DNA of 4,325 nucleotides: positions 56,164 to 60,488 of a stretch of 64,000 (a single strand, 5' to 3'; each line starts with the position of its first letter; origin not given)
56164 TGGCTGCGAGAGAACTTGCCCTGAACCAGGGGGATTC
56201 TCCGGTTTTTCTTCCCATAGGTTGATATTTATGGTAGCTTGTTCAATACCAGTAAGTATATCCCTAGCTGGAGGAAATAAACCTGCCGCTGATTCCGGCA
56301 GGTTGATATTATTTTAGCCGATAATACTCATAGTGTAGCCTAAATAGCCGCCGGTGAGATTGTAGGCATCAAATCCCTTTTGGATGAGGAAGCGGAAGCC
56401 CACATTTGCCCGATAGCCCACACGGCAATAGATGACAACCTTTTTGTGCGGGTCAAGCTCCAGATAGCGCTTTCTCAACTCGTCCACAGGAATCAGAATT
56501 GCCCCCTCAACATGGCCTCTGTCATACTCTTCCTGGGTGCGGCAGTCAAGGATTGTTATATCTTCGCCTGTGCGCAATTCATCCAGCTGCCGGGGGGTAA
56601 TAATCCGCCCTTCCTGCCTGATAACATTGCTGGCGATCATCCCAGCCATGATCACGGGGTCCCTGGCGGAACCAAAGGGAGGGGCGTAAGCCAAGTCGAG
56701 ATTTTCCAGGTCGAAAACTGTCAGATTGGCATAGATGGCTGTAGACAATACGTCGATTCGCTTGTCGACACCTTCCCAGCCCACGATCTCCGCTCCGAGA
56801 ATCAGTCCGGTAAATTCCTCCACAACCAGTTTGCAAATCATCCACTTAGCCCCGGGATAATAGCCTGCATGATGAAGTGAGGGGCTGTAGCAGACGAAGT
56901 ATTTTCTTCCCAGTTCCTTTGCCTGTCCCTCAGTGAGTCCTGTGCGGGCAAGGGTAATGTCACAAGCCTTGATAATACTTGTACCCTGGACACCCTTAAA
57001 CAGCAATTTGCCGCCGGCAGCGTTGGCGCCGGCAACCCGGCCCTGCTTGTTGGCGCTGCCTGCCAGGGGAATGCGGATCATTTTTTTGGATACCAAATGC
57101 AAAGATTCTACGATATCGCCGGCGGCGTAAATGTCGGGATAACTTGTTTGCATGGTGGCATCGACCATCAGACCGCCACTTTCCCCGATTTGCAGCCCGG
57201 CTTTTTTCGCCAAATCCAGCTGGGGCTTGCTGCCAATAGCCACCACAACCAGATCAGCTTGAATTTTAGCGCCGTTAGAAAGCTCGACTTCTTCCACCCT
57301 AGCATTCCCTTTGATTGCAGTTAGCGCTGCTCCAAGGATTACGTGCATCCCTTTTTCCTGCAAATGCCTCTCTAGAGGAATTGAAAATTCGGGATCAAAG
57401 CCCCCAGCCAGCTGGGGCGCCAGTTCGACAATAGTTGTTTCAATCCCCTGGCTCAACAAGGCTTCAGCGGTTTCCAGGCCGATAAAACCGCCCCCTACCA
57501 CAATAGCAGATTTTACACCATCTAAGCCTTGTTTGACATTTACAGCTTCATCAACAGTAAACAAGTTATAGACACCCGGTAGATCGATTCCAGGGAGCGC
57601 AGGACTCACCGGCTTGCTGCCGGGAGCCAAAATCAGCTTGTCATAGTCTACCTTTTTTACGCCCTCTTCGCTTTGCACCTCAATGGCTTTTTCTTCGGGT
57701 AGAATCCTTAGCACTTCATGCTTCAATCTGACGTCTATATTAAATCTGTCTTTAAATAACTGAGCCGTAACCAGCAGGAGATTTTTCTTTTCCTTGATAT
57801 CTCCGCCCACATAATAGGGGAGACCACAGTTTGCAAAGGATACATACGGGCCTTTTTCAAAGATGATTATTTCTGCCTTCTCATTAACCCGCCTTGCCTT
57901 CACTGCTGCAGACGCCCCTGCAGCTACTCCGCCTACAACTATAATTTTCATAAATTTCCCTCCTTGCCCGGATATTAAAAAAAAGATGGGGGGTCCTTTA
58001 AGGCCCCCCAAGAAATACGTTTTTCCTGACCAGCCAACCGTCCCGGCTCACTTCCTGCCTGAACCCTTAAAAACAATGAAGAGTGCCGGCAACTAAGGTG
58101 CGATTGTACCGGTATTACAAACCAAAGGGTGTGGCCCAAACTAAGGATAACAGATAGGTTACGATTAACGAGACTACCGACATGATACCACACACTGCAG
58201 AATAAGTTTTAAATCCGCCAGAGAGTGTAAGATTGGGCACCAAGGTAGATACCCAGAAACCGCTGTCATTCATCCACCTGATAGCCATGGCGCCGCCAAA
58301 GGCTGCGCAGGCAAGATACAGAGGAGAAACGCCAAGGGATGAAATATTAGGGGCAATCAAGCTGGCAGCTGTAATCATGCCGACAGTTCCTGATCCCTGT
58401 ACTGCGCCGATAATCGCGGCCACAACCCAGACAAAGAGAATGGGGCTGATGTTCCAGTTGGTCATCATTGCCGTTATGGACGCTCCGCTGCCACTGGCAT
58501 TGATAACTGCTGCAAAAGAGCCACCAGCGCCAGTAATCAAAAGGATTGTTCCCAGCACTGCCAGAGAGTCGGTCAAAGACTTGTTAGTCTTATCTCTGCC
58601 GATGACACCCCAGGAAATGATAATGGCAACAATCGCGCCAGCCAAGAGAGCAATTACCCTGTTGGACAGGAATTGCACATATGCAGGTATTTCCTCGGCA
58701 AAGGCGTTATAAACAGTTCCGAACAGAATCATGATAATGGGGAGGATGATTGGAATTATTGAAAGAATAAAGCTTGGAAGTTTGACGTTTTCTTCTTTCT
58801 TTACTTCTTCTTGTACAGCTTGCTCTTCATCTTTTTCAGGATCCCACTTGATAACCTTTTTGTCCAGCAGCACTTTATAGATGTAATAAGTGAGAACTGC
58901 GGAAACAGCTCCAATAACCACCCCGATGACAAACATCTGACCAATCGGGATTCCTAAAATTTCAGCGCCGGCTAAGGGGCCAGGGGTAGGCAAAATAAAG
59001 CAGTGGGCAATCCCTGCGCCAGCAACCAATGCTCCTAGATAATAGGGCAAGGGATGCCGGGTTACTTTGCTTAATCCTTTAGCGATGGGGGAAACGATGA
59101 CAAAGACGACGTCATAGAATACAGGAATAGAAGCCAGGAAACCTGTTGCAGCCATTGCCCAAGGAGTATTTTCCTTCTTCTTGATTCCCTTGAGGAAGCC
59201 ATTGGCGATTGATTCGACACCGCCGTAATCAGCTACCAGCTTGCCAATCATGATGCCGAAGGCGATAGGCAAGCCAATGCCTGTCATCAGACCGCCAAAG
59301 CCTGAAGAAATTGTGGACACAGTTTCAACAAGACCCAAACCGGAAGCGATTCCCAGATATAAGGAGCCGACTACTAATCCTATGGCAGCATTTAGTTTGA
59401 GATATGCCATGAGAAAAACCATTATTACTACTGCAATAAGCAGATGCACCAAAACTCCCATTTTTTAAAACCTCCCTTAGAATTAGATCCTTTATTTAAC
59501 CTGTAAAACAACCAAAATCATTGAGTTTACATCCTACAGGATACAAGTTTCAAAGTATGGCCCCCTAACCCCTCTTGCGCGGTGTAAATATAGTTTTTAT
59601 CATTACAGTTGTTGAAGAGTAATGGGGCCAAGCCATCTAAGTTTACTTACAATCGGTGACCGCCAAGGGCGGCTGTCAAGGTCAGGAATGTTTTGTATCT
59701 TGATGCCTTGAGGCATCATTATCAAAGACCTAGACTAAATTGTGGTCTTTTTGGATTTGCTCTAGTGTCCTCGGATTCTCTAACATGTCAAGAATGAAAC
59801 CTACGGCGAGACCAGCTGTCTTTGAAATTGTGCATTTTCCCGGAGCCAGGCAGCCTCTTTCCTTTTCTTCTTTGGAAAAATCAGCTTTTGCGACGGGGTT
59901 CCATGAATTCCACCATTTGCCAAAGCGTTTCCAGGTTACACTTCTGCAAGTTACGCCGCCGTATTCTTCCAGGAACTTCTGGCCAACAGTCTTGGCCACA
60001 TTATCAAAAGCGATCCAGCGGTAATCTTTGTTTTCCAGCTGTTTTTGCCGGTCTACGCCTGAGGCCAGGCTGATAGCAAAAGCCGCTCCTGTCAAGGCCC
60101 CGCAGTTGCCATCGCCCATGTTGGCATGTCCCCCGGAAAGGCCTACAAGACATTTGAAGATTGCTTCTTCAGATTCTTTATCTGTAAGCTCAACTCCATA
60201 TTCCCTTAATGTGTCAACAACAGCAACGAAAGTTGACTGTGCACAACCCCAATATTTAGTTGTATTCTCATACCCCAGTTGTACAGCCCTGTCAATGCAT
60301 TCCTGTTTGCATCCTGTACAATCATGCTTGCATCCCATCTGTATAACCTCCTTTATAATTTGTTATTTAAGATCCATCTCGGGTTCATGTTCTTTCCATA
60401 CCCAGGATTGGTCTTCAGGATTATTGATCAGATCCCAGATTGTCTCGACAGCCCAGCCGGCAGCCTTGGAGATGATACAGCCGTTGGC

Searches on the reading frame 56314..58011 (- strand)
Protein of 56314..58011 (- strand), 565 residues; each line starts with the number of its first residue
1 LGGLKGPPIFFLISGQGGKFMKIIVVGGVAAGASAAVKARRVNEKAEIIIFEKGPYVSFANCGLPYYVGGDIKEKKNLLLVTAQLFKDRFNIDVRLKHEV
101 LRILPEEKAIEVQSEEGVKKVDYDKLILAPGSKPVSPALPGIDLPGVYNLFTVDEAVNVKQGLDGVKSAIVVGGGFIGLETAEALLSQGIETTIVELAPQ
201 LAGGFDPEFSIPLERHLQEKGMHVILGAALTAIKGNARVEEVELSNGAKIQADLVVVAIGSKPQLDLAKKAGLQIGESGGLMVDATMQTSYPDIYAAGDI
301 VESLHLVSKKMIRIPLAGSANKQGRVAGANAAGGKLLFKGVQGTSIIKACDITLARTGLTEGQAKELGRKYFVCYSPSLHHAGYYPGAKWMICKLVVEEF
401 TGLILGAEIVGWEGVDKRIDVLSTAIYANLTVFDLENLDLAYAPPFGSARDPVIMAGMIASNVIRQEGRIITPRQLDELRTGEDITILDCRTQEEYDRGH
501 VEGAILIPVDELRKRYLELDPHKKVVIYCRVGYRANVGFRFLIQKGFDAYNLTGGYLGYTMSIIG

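Call 12: search_protein_families(library=pfam, proteins=[window:56314-58011:-])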
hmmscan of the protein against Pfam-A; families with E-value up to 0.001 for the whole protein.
window:56314-58011:- (565 aa): 9 families
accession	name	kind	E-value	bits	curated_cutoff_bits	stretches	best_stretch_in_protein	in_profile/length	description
PF07992.20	Pyr_redox_2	-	6e-62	210.1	26.1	1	21-311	1-278/291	Pyridine nucleotide-disulphide oxidoreductase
PF00581.25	Rhodanese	-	2.4e-19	70.1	22.2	1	472-560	1-100/102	Rhodanese-like domain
PF00070.33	Pyr_redox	-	2e-17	63.9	22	1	169-246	2-81/82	Pyridine nucleotide-disulphide oxidoreductase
PF13738.12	Pyr_redox_3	-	1.3e-15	57.9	30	1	84-298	88-305/305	Pyridine nucleotide-disulphide oxidoreductase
PF02852.28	Pyr_redox_dim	-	2e-14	54.2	25.3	1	348-448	5-104/110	Pyridine nucleotide-disulphide oxidoreductase, dimerisation domain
PF01266.30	DAO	-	1.3e-07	32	27.9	0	169-202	2-35/353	FAD dependent oxidoreductase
PF13450.12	NAD_binding_8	-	1.6e-07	31.9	21.9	0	171-226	1-53/68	NAD(P)-binding Rossmann-like domain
PF03486.20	HI0933_like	-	4.3e-06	26.8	50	0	213-300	115-219/244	HI0933-like protein Rossmann domain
PF00890.30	FAD_binding_2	-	0.00055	19.7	20.4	0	23-58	2-35/414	FAD binding domain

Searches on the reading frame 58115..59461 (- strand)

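Call 12: search_protein_families(library=pfam, proteins=[window:58115-59461:-])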
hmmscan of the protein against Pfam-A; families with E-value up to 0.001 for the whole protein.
window:58115-59461:- (448 aa): 4 families
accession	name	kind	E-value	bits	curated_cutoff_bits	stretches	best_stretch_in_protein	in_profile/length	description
PF02447.22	GntP_permease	-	1.4e-90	304.6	22.5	1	4-441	3-440/440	GntP family permease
PF06808.19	DctM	-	2.8e-08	33.4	23.8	1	165-384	155-355/413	Tripartite ATP-independent periplasmic transporter, DctM component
PF11368.13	DUF3169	-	1.6e-05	25.1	31.6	1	178-282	59-156/250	Protein of unknown function (DUF3169)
PF03553.21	Na_H_antiporter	-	7.2e-05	22.6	23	0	210-393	68-253/303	Na+/H+ antiporter family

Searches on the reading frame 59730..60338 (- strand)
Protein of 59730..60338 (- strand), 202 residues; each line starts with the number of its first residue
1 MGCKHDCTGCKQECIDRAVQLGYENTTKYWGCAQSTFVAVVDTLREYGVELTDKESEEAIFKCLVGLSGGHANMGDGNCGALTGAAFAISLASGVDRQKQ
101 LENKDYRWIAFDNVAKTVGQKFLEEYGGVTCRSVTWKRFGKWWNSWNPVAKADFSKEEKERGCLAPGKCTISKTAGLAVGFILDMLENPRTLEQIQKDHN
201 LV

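Call 12: search_protein_families(library=pfam, proteins=[window:59730-60338:-])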
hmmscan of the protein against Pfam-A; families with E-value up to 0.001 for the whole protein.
window:59730-60338:- (202 aa): 1 family
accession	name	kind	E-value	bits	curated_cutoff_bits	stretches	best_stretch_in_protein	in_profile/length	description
PF09719.15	C_GCAxxG_C_C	-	3e-12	47.1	27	1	32-163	3-104/118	Putative redox-active protein (C_GCAxxG_C_C)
